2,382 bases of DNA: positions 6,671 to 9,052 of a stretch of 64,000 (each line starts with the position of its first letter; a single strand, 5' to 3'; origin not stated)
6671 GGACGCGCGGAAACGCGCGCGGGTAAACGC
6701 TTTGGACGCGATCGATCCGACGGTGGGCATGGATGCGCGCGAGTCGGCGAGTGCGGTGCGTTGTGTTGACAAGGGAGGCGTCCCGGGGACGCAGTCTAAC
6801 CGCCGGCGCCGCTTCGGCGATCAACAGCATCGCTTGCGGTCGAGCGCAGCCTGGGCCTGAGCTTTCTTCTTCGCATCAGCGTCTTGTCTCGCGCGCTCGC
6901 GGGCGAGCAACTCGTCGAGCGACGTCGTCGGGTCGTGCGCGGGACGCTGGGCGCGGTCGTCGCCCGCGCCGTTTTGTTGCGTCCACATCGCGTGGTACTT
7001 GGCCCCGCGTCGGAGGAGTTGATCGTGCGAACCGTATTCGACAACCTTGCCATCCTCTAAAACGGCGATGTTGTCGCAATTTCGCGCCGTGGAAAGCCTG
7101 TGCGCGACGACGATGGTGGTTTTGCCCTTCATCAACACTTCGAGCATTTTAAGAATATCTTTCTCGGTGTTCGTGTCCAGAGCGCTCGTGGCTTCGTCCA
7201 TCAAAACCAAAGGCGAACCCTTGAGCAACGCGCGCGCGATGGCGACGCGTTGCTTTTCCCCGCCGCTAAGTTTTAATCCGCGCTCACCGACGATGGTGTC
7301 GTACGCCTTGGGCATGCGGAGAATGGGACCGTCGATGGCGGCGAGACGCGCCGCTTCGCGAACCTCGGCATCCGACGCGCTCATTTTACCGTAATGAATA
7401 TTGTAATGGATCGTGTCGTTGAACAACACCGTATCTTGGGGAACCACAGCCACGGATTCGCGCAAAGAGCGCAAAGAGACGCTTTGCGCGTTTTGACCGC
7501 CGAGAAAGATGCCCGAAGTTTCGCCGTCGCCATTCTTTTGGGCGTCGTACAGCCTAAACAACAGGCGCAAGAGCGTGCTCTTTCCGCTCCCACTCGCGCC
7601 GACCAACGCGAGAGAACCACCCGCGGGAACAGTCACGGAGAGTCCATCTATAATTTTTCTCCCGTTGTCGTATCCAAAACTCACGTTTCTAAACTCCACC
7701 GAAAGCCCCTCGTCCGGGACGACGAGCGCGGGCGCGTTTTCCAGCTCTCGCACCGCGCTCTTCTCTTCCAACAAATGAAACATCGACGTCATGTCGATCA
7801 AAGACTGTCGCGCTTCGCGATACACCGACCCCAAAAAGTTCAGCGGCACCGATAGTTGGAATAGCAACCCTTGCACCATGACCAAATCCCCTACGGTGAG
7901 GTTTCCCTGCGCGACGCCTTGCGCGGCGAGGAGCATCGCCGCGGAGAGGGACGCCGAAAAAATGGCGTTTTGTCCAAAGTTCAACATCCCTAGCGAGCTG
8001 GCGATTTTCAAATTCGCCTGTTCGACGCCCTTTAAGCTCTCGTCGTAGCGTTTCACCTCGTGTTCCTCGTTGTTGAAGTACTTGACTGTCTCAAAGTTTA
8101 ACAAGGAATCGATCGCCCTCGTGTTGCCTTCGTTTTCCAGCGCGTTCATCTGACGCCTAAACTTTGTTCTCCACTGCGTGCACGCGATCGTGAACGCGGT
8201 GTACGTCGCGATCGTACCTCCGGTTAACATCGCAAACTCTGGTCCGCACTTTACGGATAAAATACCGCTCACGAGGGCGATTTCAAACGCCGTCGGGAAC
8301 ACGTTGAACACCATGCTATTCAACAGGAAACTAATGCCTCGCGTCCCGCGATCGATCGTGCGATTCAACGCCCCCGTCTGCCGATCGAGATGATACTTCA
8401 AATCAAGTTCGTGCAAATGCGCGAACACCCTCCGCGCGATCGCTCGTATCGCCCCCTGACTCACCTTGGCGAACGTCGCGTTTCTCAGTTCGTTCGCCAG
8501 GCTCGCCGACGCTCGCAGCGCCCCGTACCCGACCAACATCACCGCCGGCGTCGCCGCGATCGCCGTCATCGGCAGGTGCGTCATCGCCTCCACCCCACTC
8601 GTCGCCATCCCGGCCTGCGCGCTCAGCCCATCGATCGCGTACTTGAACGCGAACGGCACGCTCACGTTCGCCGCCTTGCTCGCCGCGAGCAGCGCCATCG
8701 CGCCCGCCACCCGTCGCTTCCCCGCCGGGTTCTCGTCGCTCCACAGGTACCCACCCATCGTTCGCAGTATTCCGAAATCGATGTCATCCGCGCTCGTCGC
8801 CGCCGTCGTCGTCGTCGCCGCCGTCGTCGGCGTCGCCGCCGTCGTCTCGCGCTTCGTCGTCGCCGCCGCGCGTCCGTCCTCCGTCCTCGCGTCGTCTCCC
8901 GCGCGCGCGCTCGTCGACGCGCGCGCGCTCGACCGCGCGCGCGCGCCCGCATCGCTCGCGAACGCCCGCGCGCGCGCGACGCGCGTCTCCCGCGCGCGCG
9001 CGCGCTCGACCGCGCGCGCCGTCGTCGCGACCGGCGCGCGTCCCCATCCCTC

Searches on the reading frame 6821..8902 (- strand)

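Call 17: search_protein_families(library=pfam, proteins=[window:6821-8902:-], max_evalue=0.00001)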
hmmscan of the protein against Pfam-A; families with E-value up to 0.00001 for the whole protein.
window:6821-8902:- (693 aa): 3 families
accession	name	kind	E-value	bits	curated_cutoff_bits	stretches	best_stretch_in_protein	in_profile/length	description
PF00664.28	ABC_membrane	-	1.9e-39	136.5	28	1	68-354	4-274/274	ABC transporter transmembrane region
PF00005.33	ABC_tran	-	2.8e-27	96.4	25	1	419-573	2-137/137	ABC transporter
PF02463.25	SMC_N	-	5.8e-10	39.4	40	1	432-613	28-209/220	RecF/RecN/SMC N terminal domain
